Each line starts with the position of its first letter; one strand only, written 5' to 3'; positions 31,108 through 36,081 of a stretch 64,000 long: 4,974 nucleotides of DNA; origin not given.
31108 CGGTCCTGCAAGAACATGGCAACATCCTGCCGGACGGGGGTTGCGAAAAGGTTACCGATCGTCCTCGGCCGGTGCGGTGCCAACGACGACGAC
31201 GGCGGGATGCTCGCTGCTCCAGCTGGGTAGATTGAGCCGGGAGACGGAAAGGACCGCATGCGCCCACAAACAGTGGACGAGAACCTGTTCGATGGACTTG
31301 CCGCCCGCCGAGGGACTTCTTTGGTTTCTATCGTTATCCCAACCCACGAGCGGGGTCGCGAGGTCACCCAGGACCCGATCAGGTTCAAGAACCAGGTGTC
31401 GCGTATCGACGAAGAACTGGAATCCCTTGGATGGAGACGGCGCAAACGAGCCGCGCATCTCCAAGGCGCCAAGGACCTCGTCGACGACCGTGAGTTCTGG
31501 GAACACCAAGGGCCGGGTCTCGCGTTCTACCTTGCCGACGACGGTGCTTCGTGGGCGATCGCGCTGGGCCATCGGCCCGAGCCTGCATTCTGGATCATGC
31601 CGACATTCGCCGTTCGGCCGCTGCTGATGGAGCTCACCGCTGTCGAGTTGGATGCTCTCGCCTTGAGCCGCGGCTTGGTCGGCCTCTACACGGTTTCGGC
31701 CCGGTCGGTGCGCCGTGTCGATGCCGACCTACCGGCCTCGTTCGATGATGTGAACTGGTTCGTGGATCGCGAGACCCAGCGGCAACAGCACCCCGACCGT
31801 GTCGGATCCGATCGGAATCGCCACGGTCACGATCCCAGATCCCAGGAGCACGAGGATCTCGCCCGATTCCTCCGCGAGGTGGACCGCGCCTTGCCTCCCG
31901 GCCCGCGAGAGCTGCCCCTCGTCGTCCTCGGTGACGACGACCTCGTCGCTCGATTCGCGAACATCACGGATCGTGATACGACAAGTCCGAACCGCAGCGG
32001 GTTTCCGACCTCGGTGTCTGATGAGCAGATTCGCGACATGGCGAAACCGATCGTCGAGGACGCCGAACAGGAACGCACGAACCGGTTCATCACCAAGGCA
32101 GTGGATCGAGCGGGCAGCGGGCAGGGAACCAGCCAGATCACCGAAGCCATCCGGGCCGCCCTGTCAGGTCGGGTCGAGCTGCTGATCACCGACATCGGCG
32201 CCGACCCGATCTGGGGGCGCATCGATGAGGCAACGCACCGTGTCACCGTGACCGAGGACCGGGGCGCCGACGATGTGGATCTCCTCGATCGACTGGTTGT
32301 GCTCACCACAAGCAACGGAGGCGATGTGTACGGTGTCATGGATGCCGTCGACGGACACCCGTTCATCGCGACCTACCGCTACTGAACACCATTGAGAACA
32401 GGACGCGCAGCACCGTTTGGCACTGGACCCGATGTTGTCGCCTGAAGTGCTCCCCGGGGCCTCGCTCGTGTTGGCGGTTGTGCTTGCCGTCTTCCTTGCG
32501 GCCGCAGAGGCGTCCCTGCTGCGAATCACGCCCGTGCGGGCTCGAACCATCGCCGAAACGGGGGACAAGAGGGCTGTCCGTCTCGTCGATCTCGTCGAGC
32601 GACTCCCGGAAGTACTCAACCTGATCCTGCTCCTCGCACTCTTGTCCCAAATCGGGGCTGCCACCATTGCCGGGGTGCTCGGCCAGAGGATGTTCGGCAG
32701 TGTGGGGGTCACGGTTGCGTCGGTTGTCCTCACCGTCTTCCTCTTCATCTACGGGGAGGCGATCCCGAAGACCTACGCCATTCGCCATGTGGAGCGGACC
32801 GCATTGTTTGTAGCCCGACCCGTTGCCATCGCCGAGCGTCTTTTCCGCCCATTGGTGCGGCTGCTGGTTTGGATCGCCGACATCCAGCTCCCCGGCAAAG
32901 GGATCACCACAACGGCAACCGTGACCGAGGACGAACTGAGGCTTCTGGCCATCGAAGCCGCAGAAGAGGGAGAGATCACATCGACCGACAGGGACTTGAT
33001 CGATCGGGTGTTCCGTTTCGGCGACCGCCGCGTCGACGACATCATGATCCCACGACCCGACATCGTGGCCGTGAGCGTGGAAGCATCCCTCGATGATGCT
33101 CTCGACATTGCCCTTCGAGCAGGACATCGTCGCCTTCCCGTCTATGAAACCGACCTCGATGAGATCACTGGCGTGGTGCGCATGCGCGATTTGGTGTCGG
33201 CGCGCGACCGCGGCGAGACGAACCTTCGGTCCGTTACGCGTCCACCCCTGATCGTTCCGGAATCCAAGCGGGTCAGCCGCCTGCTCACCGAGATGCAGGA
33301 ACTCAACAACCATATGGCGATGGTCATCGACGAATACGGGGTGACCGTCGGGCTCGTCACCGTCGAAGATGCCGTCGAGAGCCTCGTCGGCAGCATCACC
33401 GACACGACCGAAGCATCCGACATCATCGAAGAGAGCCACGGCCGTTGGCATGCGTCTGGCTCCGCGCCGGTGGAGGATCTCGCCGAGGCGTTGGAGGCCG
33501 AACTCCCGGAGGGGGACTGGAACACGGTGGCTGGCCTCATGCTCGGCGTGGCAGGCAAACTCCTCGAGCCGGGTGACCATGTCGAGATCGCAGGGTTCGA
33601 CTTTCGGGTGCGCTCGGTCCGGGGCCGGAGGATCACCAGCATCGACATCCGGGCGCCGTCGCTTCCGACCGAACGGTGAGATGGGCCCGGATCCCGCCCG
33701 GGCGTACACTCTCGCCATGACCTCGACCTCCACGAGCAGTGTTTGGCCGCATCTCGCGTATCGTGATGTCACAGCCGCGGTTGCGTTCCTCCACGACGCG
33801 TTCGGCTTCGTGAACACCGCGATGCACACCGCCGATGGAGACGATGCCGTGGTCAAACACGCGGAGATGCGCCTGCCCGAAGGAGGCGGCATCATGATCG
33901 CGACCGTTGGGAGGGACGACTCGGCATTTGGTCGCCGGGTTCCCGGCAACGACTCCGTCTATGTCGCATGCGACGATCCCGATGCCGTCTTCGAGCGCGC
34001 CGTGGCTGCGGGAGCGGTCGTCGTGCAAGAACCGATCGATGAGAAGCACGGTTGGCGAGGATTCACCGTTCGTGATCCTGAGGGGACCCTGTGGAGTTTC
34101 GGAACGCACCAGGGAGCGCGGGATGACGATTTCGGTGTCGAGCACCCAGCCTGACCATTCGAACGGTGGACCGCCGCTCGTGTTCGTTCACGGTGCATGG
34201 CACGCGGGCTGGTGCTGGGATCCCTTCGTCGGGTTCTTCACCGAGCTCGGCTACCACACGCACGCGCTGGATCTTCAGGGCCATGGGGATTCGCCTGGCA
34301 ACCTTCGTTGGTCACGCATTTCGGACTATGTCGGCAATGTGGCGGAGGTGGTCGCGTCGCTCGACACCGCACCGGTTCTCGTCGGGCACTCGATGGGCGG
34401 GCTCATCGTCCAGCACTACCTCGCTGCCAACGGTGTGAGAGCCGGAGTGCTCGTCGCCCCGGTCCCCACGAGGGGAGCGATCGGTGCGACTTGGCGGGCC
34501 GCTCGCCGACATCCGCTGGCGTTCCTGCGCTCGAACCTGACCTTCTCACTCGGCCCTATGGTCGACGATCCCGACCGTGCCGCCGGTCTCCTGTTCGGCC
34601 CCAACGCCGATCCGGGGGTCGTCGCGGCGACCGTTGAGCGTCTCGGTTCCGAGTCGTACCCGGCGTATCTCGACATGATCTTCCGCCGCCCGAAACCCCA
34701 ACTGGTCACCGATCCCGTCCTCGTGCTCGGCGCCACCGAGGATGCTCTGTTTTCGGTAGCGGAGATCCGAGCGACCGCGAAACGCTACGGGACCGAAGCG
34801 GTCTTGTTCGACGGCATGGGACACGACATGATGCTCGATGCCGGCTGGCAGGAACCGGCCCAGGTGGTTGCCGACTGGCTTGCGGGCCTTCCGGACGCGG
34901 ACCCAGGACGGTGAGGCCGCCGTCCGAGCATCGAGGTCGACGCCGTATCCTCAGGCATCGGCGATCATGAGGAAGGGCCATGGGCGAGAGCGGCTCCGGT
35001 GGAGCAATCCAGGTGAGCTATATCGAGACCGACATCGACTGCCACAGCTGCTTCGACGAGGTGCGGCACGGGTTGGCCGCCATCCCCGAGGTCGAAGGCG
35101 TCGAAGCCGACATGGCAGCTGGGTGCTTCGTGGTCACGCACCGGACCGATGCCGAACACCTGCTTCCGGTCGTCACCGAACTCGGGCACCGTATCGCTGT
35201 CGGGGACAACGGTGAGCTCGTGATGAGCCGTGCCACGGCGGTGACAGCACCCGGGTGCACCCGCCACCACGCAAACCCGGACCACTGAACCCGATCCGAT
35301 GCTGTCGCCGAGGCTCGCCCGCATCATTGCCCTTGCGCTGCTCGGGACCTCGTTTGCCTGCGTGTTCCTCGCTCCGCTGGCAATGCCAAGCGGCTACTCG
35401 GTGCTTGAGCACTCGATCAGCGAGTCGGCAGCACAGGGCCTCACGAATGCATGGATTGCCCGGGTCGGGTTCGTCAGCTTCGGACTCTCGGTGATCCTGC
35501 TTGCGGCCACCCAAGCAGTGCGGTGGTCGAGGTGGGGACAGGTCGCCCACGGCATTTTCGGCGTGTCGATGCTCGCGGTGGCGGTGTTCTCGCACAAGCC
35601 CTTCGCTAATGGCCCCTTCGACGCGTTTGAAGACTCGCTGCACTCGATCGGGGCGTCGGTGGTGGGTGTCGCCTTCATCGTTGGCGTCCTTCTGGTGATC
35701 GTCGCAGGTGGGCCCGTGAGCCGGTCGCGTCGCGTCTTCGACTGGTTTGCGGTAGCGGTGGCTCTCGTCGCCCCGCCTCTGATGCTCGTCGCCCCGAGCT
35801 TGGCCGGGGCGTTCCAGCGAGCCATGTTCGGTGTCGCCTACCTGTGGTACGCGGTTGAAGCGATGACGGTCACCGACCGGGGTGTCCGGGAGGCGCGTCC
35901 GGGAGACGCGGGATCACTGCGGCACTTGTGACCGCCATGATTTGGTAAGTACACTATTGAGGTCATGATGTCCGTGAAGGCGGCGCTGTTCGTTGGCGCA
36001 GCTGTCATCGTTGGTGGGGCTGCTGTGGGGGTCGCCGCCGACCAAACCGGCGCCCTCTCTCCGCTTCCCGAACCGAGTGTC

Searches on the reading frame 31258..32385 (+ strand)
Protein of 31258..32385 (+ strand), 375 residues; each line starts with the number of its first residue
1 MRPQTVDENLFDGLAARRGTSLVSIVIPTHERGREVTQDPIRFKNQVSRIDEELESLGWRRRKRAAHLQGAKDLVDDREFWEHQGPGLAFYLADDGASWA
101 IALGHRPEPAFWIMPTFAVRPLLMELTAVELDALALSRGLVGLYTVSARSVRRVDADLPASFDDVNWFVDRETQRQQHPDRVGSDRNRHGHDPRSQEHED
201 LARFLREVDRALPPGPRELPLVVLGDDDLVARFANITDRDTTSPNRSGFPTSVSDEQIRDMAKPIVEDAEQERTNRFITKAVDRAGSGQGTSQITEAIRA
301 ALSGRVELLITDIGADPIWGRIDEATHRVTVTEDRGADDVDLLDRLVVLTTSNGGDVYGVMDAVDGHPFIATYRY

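Call 25: search_protein_families(library=pfam, max_evalue=0.00001, proteins=[window:31258-32385:+])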
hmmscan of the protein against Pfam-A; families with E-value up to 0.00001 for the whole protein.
window:31258-32385:+ (375 aa): 4 families
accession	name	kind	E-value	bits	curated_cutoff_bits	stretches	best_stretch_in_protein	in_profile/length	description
PF18845.6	baeRF_family3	-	4.9e-21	76.2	31.5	1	134-305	5-168/168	Bacterial archaeo-eukaryotic release factor family 3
PF18849.6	baeRF_family7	-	1.5e-10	41.8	27.2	1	134-267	4-143/144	Bacterial archaeo-eukaryotic release factor family 7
PF18848.6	baeRF_family6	-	1.7e-07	32.1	27.5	1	134-267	6-148/149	Bacterial archaeo-eukaryotic release factor family 6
PF18855.6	baeRF_family11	-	2.7e-06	28.3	27.2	1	134-267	7-134/139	Bacterial archaeo-eukaryotic release factor family 11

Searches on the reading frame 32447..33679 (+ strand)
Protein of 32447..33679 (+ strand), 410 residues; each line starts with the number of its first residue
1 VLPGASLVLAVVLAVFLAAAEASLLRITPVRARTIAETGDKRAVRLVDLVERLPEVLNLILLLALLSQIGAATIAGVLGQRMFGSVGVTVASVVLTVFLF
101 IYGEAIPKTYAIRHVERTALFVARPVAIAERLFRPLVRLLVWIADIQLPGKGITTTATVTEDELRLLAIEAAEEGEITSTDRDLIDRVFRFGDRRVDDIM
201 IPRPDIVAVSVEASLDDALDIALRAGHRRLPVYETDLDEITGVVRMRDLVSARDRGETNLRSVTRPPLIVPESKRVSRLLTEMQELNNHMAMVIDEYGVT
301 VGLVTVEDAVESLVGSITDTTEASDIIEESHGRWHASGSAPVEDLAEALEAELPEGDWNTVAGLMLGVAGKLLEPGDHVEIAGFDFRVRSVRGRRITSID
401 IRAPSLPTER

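Call 13: search_protein_families(library=ncbifam, max_evalue=1e-10, proteins=[window:32447-33679:+])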
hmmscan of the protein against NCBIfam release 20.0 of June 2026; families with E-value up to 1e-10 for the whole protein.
window:32447-33679:+ (410 aa): 4 families
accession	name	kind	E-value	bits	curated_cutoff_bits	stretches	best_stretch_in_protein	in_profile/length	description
TIGR03520.1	GldE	subfamily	2.6e-57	194.8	376.05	1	9-402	3-406/408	gliding motility-associated protein GldE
NF008604.1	PRK11573.1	equivalog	2.1e-50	171.8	475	1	7-402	13-417/428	hypothetical protein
NF011675.0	PRK15094.1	equivalog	1.4e-45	155.9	379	1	162-404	35-282/292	CNNM family magnesium/cobalt transport protein CorC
NF052568.1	PolamExpPaeASal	equivalog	2.5e-42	145.2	500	1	8-396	9-417/424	polyamine export protein PaeA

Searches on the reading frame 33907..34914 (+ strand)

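Call 25: search_protein_families(library=pfam, max_evalue=0.00001, proteins=[window:33907-34914:+])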
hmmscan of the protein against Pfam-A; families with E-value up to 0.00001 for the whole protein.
window:33907-34914:+ (335 aa): 4 families
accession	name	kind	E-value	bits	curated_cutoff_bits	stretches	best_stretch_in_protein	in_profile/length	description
PF12697.13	Abhydrolase_6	-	6.9e-28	99.2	26.3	1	91-321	1-215/217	Alpha/beta hydrolase family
PF12146.15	Hydrolase_4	-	1.9e-19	70.4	27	1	91-311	7-237/239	Serine aminopeptidase, S33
PF00561.26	Abhydrolase_1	-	2.5e-14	54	25.8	1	89-205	1-122/245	alpha/beta hydrolase fold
PF06821.19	Ser_hydrolase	-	3.3e-07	30.8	22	0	136-188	37-93/172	Serine hydrolase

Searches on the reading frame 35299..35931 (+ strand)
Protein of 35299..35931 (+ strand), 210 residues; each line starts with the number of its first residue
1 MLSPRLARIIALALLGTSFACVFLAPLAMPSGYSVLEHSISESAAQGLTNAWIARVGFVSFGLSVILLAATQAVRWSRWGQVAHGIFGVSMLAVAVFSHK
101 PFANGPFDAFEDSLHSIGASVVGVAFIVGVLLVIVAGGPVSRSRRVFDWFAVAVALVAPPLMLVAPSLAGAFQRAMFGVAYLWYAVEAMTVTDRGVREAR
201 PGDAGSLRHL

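Call 13: search_protein_families(library=ncbifam, max_evalue=1e-10, proteins=[window:35299-35931:+])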
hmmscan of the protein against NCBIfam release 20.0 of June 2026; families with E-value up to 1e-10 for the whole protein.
window:35299-35931:+ (210 aa): 0 families

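Call 25: search_protein_families(library=pfam, max_evalue=0.00001, proteins=[window:35299-35931:+])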
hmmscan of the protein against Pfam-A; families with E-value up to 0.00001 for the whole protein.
window:35299-35931:+ (210 aa): 1 family
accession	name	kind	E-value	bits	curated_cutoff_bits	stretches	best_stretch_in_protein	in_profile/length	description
PF06197.19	DUF998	-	1.4e-18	67.6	30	1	18-186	6-180/184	Protein of unknown function (DUF998)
